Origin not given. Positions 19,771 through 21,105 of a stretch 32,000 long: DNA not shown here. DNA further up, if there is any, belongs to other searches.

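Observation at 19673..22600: Operon of two paralogous radical SAM/SPASM enzymes flanking a PqqD-like protein: a RiPP-style maturation system with no assignable product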

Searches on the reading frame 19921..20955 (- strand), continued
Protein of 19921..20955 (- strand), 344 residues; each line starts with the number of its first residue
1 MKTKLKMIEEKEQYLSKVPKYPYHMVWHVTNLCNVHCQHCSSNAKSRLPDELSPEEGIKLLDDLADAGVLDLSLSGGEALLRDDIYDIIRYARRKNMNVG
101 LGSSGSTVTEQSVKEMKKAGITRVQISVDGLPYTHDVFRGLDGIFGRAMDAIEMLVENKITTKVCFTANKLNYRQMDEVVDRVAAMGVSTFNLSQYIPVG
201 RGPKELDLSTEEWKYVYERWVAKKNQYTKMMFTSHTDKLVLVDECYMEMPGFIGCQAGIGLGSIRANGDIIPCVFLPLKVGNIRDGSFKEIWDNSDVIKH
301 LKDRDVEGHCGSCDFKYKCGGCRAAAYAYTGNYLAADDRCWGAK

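Call 57: search_protein_families(library=pfam, proteins=[L022:840-1856:+, L022:3039-3668:+, L022:5313-6716:+, L022:6659-8008:+, L022:9270-10640:+, L022:10510-11367:+, L022:11462-12283:+, L036:6585-8054:+, L027:9777-10619:+], max_evalue=0.001)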
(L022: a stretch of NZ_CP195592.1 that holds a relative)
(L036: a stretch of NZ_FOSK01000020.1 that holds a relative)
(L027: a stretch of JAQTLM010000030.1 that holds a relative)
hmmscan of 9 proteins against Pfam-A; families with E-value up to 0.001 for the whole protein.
L022:840-1856:+ (338 aa): 4 families
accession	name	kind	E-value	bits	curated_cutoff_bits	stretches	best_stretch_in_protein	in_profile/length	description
PF01408.29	GFO_IDH_MocA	-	1.6e-25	90.6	24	1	16-132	1-117/120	Oxidoreductase family, NAD-binding Rossmann fold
PF22725.1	GFO_IDH_MocA_C3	-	4.1e-23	82.1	27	1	144-259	2-123/124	GFO/IDH/MocA C-terminal domain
PF02894.22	GFO_IDH_MocA_C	-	1.8e-10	41.4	22.9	1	148-278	2-145/218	Oxidoreductase family, C-terminal alpha/beta domain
PF03807.23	F420_oxidored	-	0.0004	21.4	21.6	1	19-102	3-86/94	NADP oxidoreductase coenzyme F420-dependent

L022:3039-3668:+ (209 aa): 5 families
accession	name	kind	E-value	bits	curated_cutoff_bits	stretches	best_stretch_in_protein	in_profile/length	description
PF00196.25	GerE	-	9.5e-17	60.8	23.5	1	142-196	3-57/57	Bacterial regulatory proteins, luxR family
PF08281.18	Sigma70_r4_2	-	3.6e-06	26.9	25.7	1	142-184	11-54/54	Sigma-70, region 4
PF13426.13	PAS_9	-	4.5e-06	27.3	27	1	27-77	2-44/103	PAS domain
PF00989.32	PAS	-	1.5e-05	25.4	22.6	1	22-94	7-74/113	PAS fold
PF04545.22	Sigma70_r4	-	0.00039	20.3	24.1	1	142-184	5-48/50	Sigma-70, region 4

L022:5313-6716:+ (467 aa): 2 families
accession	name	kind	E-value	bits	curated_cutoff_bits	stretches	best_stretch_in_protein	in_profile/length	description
PF05193.26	Peptidase_M16_C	-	1.5e-35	123.1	23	1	214-387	5-181/181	Peptidase M16 inactive domain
PF00675.25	Peptidase_M16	-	1.2e-05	25.7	22.3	1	68-202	3-146/149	Insulinase (Peptidase family M16)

L022:6659-8008:+ (449 aa): 2 families
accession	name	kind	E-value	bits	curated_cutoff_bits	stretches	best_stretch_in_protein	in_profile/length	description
PF00675.25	Peptidase_M16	-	5.7e-29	101.4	22.3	1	37-172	1-136/149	Insulinase (Peptidase family M16)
PF05193.26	Peptidase_M16_C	-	6.5e-17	62.4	23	1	190-373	2-181/181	Peptidase M16 inactive domain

L022:9270-10640:+ (456 aa): 3 families
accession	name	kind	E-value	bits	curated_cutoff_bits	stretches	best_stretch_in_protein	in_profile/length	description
PF07690.21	MFS_1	-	8.2e-47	160.2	33.4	1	60-398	3-347/347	Major Facilitator Superfamily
PF05977.19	MFS_3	-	1.7e-15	56.9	27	1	99-428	55-390/524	Transmembrane secretion effector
PF00083.30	Sugar_tr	-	6.1e-13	48.9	22.3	1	63-231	17-194/452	Sugar (and other) transporter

L022:10510-11367:+ (285 aa): 2 families
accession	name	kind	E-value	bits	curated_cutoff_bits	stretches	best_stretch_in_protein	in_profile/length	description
PF03473.23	MOSC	-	1.1e-33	116.2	22.7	1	110-220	2-119/120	MOSC domain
PF03475.19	YiiM_3-alpha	-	5.3e-07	29.9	22.7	1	230-271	1-42/44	YiiM-like, 3-alpha helix domain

L022:11462-12283:+ (273 aa): 1 family
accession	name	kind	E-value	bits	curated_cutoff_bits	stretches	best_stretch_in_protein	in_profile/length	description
PF20085.5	TGL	-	9.5e-93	310.4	23.7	1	13-242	15-244/245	Protein-glutamine gamma-glutamyltransferase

L036:6585-8054:+ (489 aa): 2 families
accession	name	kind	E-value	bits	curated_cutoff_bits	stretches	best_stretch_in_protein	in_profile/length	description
PF02310.24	B12-binding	-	4.2e-13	49.6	32.1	1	36-145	15-117/121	B12 binding domain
PF04055.27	Radical_SAM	-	2.8e-09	37.8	29.5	1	210-372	6-165/166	Radical SAM superfamily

L027:9777-10619:+ (280 aa): 7 families
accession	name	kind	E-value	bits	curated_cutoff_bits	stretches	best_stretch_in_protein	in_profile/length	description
PF08241.18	Methyltransf_11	-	3.8e-13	50.3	21.2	1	131-214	1-95/95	Methyltransferase domain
PF13489.12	Methyltransf_23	-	4.2e-11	43.3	27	1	126-235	22-136/164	Methyltransferase domain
PF13649.12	Methyltransf_25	-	7.5e-09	36.6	27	1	131-210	2-97/97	Methyltransferase domain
PF13847.12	Methyltransf_31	-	2.9e-07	30.7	27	1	167-238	60-125/145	Methyltransferase domain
PF01209.24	Ubie_methyltran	-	1.1e-06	28.6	20.1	1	165-214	102-151/233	ubiE/COQ5 methyltransferase family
PF08242.18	Methyltransf_12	-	3.7e-06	28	30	1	131-212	1-98/98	Methyltransferase domain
PF03966.22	Trm112p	-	0.00035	20.9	22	0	15-61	6-40/40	Trm112p-like protein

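Call 66: search_protein_families(library=ncbifam, proteins=[L021:5257-5400:+, L022:3866-4909:+, L022:7953-9059:+, L022:4922-5212:+, L036:4637-5185:+, L036:5265-6314:+, L036:8058-9059:+, L010:2372-3316:+], max_evalue=0.00001)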
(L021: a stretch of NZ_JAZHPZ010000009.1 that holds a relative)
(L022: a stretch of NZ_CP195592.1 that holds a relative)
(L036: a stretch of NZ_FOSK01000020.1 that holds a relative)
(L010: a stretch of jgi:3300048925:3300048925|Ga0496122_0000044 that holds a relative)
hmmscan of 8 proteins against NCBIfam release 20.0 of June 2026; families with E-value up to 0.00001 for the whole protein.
L021:5257-5400:+ (47 aa): 0 families

L022:3866-4909:+ (347 aa): 61 families (the best 25 are shown)
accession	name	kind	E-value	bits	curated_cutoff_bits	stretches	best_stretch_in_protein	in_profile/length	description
TIGR04545.1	rSAM_ahbD_hemeb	equivalog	1.5e-65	221.9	500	2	19-219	2-205/339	heme b synthase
TIGR04053.2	TIGR04053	equivalog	3.4e-62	210.8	395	2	14-216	5-211/366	TIGR04053 family radical SAM/SPASM domain-containing protein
TIGR04055.1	rSAM_NirJ2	equivalog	3.1e-58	197.8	500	1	20-337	3-322/326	putative heme d1 biosynthesis radical SAM protein NirJ2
TIGR04303.1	GeoRSP_rSAM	equivalog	2.2e-56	191.8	400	1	14-338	2-325/325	GeoRSP system radical SAM/SPASM protein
TIGR04051.1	rSAM_NirJ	equivalog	6.1e-52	176.7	515.45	2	19-200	4-185/354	heme d1 biosynthesis radical SAM protein NirJ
TIGR04347.1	pseudo_SAM_Halo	equivalog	4.4e-49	167.8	525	2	11-211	32-234/390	TIGR04347 family pseudo-SAM/SPASM protein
TIGR03962.1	mycofact_rSAM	equivalog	5.5e-49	167.2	265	1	9-338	4-332/339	mycofactocin radical SAM maturase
TIGR04546.1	rSAM_ahbC_deAc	equivalog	1.3e-46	159.2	650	2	18-199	40-221/390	12,18-didecarboxysiroheme deacetylase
TIGR04103.1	rSAM_nif11_3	equivalog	1.1e-43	149.5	725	1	18-337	6-342/412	nif11-class peptide radical SAM maturase 3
TIGR04054.1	rSAM_NirJ1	equivalog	2.3e-42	145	650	2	19-199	38-218/387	putative heme d1 biosynthesis radical SAM protein NirJ1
TIGR03913.1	rad_SAM_trio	equivalog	1.4e-41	142.4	591.75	1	14-338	14-353/477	GDL motif peptide-associated radical SAM/SPASM maturase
NF050035.1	rSAM_WgK_link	exception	1.6e-38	132.7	650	2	13-203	5-196/367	radical SAM/SPASM peptide maturase WgkB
TIGR02109.1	PQQ_syn_pqqE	equivalog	1.1e-35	123.2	381.35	1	13-342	3-335/358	pyrroloquinoline quinone biosynthesis protein PqqE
TIGR04133.1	rSAM_w_lipo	hypoth_equivalog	1.8e-35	122.5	425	1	18-318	25-329/350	TIGR04133 family radical SAM/SPASM protein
NF045574.1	sacti_mat_StsB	exception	3.7e-35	121.7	625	1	21-329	100-405/466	StsB family radical SAM/SPASM domain sactipeptide maturase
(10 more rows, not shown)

L022:7953-9059:+ (368 aa): 55 families (the best 25 are shown)
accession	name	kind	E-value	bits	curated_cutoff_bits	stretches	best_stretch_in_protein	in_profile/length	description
TIGR04055.1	rSAM_NirJ2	equivalog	4.5e-67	226.9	500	1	34-350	3-322/326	putative heme d1 biosynthesis radical SAM protein NirJ2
TIGR04053.2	TIGR04053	equivalog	2.6e-65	221.1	395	2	29-231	6-213/366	TIGR04053 family radical SAM/SPASM domain-containing protein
TIGR04545.1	rSAM_ahbD_hemeb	equivalog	5.2e-64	216.8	500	1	34-350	3-335/339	heme b synthase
TIGR04303.1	GeoRSP_rSAM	equivalog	2.2e-54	185.2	400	1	27-351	1-325/325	GeoRSP system radical SAM/SPASM protein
TIGR04546.1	rSAM_ahbC_deAc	equivalog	6.8e-53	179.9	650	2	33-233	41-244/390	12,18-didecarboxysiroheme deacetylase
TIGR04051.1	rSAM_NirJ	equivalog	8.4e-52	176.3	515.45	2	33-218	4-190/354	heme d1 biosynthesis radical SAM protein NirJ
TIGR04347.1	pseudo_SAM_Halo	equivalog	2e-50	172.2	525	2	33-226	40-236/390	TIGR04347 family pseudo-SAM/SPASM protein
TIGR04054.1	rSAM_NirJ1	equivalog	3.1e-50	170.9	650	2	33-226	38-234/387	putative heme d1 biosynthesis radical SAM protein NirJ1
TIGR03962.1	mycofact_rSAM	equivalog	1.1e-45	156.3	265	1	27-351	8-332/339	mycofactocin radical SAM maturase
TIGR03913.1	rad_SAM_trio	equivalog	1.3e-39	135.9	591.75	1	29-337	17-340/477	GDL motif peptide-associated radical SAM/SPASM maturase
TIGR02109.1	PQQ_syn_pqqE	equivalog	1.4e-39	136.1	381.35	1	29-353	5-333/358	pyrroloquinoline quinone biosynthesis protein PqqE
TIGR04103.1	rSAM_nif11_3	equivalog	3.6e-39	134.6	725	1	32-351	6-343/412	nif11-class peptide radical SAM maturase 3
NF045574.1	sacti_mat_StsB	exception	9e-36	123.7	625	1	34-334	99-397/466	StsB family radical SAM/SPASM domain sactipeptide maturase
TIGR04133.1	rSAM_w_lipo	hypoth_equivalog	1.5e-35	122.8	425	1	32-331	25-329/350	TIGR04133 family radical SAM/SPASM protein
NF050035.1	rSAM_WgK_link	exception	2.6e-35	122.1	650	2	28-221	6-202/367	radical SAM/SPASM peptide maturase WgkB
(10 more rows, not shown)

L022:4922-5212:+ (96 aa): 0 families

L036:4637-5185:+ (182 aa): 0 families

L036:5265-6314:+ (349 aa): 56 families (the best 25 are shown)
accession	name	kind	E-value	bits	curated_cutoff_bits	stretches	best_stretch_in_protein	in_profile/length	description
TIGR04545.1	rSAM_ahbD_hemeb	equivalog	9.3e-69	232.4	500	2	9-206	2-201/339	heme b synthase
TIGR04053.2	TIGR04053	equivalog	1.8e-63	215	395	2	5-207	6-211/366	TIGR04053 family radical SAM/SPASM domain-containing protein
TIGR04055.1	rSAM_NirJ2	equivalog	8.2e-61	206.3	500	2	9-188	2-180/326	putative heme d1 biosynthesis radical SAM protein NirJ2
TIGR04303.1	GeoRSP_rSAM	equivalog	2.1e-49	168.9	400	1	3-329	1-325/325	GeoRSP system radical SAM/SPASM protein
TIGR04546.1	rSAM_ahbC_deAc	equivalog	1e-48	166.1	650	2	9-189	41-220/390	12,18-didecarboxysiroheme deacetylase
TIGR04054.1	rSAM_NirJ1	equivalog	5.5e-48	163.5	650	2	8-189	37-217/387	putative heme d1 biosynthesis radical SAM protein NirJ1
TIGR04347.1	pseudo_SAM_Halo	equivalog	1e-47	163.3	525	2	8-189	39-219/390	TIGR04347 family pseudo-SAM/SPASM protein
TIGR03962.1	mycofact_rSAM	equivalog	1.8e-46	158.9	265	1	3-330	8-333/339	mycofactocin radical SAM maturase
TIGR04051.1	rSAM_NirJ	equivalog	4.8e-45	154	515.45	2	9-189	4-183/354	heme d1 biosynthesis radical SAM protein NirJ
TIGR02109.1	PQQ_syn_pqqE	equivalog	4.3e-42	144.3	381.35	1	3-332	3-334/358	pyrroloquinoline quinone biosynthesis protein PqqE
NF045574.1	sacti_mat_StsB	exception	9.7e-37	126.9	625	1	10-321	99-406/466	StsB family radical SAM/SPASM domain sactipeptide maturase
TIGR03913.1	rad_SAM_trio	equivalog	2.7e-34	118.4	591.75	1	5-174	17-184/477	GDL motif peptide-associated radical SAM/SPASM maturase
TIGR04103.1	rSAM_nif11_3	equivalog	6.5e-34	117.2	725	1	8-319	6-334/412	nif11-class peptide radical SAM maturase 3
TIGR04340.1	rSAM_ACGX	hypoth_equivalog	2.6e-33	115.7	400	1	11-329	7-338/341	radical SAM/SPASM domain protein, ACGX system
TIGR04251.1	SCM_rSAM_ScmF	equivalog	3.6e-33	115.4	400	1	13-323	10-334/353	SynChlorMet cassette radical SAM/SPASM protein ScmF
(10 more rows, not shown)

L036:8058-9059:+ (333 aa): 70 families (the best 25 are shown)
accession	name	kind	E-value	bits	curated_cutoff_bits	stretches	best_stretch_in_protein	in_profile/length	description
TIGR04545.1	rSAM_ahbD_hemeb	equivalog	4.9e-62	210.3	500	2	14-197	4-192/339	heme b synthase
TIGR04053.2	TIGR04053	equivalog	2.9e-59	201.2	395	2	8-211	6-214/366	TIGR04053 family radical SAM/SPASM domain-containing protein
TIGR04055.1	rSAM_NirJ2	equivalog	1.3e-57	195.8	500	1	17-325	7-323/326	putative heme d1 biosynthesis radical SAM protein NirJ2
TIGR04051.1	rSAM_NirJ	equivalog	5.1e-53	180.3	515.45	2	12-192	4-186/354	heme d1 biosynthesis radical SAM protein NirJ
TIGR04347.1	pseudo_SAM_Halo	equivalog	1.4e-52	179.3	525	2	12-189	40-219/390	TIGR04347 family pseudo-SAM/SPASM protein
TIGR04303.1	GeoRSP_rSAM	equivalog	2.4e-50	172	400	1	9-325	4-325/325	GeoRSP system radical SAM/SPASM protein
TIGR04546.1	rSAM_ahbC_deAc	equivalog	2.8e-50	171.2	650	2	12-201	41-234/390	12,18-didecarboxysiroheme deacetylase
TIGR04054.1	rSAM_NirJ1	equivalog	5.8e-50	170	650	2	12-206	38-236/387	putative heme d1 biosynthesis radical SAM protein NirJ1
TIGR03962.1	mycofact_rSAM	equivalog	6.8e-47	160.3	265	1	9-328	11-335/339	mycofactocin radical SAM maturase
NF050035.1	rSAM_WgK_link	exception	9.1e-43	146.6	650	2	7-190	6-192/367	radical SAM/SPASM peptide maturase WgkB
TIGR02109.1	PQQ_syn_pqqE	equivalog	1.3e-39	136.2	381.35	1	7-325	4-331/358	pyrroloquinoline quinone biosynthesis protein PqqE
TIGR04340.1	rSAM_ACGX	hypoth_equivalog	3.1e-36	125.3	400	1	15-325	8-338/341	radical SAM/SPASM domain protein, ACGX system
TIGR04103.1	rSAM_nif11_3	equivalog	9.5e-32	110.1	725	1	11-189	6-185/412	nif11-class peptide radical SAM maturase 3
NF045574.1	sacti_mat_StsB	exception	1.9e-30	106.1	625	1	12-318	98-407/466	StsB family radical SAM/SPASM domain sactipeptide maturase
TIGR02668.1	moaA_archaeal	equivalog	2.5e-30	105.5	325.25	1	16-189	16-193/303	GTP 3',8-cyclase MoaA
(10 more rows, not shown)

L010:2372-3316:+ (314 aa): 54 families (the best 25 are shown)
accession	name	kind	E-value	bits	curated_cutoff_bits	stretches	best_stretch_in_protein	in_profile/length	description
TIGR04055.1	rSAM_NirJ2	equivalog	1.9e-52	178.9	500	1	10-310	24-323/326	putative heme d1 biosynthesis radical SAM protein NirJ2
TIGR04545.1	rSAM_ahbD_hemeb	equivalog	9.2e-51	173.3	500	1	11-309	26-335/339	heme b synthase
TIGR04303.1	GeoRSP_rSAM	equivalog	2.3e-44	152.3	400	1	12-310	29-325/325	GeoRSP system radical SAM/SPASM protein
TIGR04053.2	TIGR04053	equivalog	2.9e-42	145.2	395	2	8-170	31-195/366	TIGR04053 family radical SAM/SPASM domain-containing protein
TIGR03962.1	mycofact_rSAM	equivalog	1.5e-36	126.3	265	1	11-309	37-331/339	mycofactocin radical SAM maturase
TIGR04546.1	rSAM_ahbC_deAc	equivalog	3.7e-36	124.8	650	2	5-179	59-231/390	12,18-didecarboxysiroheme deacetylase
TIGR04347.1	pseudo_SAM_Halo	equivalog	1.3e-35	123.4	525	2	6-180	59-230/390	TIGR04347 family pseudo-SAM/SPASM protein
TIGR04054.1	rSAM_NirJ1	equivalog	2.7e-35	121.7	650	1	10-179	60-227/387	putative heme d1 biosynthesis radical SAM protein NirJ1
NF050035.1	rSAM_WgK_link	exception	8.7e-34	117.1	650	2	10-182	35-203/367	radical SAM/SPASM peptide maturase WgkB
TIGR04051.1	rSAM_NirJ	equivalog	9.7e-33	113.6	515.45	2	7-168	24-183/354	heme d1 biosynthesis radical SAM protein NirJ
TIGR04251.1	SCM_rSAM_ScmF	equivalog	7.4e-32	111.1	400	1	10-301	32-331/353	SynChlorMet cassette radical SAM/SPASM protein ScmF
TIGR04340.1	rSAM_ACGX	hypoth_equivalog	1.7e-31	109.7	400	1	35-310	59-338/341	radical SAM/SPASM domain protein, ACGX system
TIGR04250.1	SCM_rSAM_ScmE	equivalog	4.5e-29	101.5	400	1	14-304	32-340/358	SynChlorMet cassette radical SAM/SPASM protein ScmE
NF045574.1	sacti_mat_StsB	exception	4.9e-27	94.9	625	1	15-302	125-406/466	StsB family radical SAM/SPASM domain sactipeptide maturase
TIGR04133.1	rSAM_w_lipo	hypoth_equivalog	2.2e-26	92.7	425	1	34-291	76-330/350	TIGR04133 family radical SAM/SPASM protein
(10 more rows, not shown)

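Call 80: list_cluster_members(proteins=[L007:9621-10658:-, L007:6306-7355:+, L007:8506-9453:+, P0004, P0095, P0094])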
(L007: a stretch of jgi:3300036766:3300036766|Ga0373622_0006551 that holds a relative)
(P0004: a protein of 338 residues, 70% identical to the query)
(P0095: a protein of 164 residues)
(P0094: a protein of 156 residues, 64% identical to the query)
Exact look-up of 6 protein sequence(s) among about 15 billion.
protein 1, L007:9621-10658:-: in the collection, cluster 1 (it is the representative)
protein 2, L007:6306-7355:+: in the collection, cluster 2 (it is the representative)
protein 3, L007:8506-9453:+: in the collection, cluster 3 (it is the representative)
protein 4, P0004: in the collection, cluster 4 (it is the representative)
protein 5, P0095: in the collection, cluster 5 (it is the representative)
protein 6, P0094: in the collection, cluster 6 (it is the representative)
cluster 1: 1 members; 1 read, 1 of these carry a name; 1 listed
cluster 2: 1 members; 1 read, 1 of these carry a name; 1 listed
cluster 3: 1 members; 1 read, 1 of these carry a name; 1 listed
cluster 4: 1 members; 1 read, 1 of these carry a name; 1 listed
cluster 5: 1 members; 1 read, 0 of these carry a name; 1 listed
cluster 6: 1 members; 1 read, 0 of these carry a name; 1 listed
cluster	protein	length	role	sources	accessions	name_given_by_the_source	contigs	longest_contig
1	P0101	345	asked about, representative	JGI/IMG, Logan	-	fructokinase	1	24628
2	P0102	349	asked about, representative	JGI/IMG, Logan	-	hypothetical protein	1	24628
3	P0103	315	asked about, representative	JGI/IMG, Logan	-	hypothetical protein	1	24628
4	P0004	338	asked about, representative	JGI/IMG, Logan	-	radical SAM protein with 4Fe4S-binding SPASM domain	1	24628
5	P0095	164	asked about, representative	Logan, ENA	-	-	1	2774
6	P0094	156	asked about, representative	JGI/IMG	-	-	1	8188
